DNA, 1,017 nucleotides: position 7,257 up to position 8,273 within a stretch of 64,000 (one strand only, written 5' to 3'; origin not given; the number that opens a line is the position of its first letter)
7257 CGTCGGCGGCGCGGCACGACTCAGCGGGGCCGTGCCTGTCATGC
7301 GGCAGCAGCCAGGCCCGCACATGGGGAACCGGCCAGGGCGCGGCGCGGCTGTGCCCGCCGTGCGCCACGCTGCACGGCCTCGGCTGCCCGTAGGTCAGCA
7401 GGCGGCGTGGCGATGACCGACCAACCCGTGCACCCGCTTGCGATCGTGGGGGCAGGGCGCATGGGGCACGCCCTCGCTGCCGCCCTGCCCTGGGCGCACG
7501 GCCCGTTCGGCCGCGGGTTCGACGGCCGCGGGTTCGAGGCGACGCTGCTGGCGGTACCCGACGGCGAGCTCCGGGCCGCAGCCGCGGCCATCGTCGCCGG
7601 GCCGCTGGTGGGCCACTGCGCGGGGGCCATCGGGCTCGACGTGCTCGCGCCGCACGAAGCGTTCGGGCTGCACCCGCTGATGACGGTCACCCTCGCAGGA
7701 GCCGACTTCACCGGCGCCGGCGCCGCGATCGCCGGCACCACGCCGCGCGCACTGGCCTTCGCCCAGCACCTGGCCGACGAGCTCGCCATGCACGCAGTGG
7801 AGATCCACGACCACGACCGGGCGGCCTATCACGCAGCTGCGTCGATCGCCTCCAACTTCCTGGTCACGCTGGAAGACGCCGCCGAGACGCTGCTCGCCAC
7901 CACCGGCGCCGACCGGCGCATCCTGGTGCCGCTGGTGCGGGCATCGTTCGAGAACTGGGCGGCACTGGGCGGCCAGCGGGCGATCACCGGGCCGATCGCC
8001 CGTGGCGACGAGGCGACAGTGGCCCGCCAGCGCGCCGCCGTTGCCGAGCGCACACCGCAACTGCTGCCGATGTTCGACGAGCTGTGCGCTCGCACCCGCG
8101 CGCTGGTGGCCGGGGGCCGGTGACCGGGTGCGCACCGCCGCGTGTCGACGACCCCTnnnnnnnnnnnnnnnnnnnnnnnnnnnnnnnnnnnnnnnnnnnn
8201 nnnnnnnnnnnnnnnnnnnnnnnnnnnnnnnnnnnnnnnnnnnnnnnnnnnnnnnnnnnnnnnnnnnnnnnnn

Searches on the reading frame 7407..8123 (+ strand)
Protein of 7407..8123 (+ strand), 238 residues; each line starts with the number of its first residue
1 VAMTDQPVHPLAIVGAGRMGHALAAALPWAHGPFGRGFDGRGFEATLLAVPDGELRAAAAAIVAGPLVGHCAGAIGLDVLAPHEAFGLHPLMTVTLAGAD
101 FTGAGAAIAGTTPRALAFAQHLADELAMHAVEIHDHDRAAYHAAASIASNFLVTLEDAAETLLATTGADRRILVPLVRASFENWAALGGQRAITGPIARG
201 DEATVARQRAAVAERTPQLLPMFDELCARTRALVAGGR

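Call 100: search_protein_families(library=pfam, max_evalue=0.0001, proteins=[window:7407-8123:+])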
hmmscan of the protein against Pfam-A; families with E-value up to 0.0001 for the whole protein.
window:7407-8123:+ (238 aa): 2 families
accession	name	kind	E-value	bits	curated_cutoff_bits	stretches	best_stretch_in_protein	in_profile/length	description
PF10728.14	DUF2520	-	4.7e-29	101.1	25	1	107-228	4-123/125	Domain of unknown function (DUF2520)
PF10727.15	Rossmann-like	-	4.6e-05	23.6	23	0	44-91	74-127/131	Rossmann-like domain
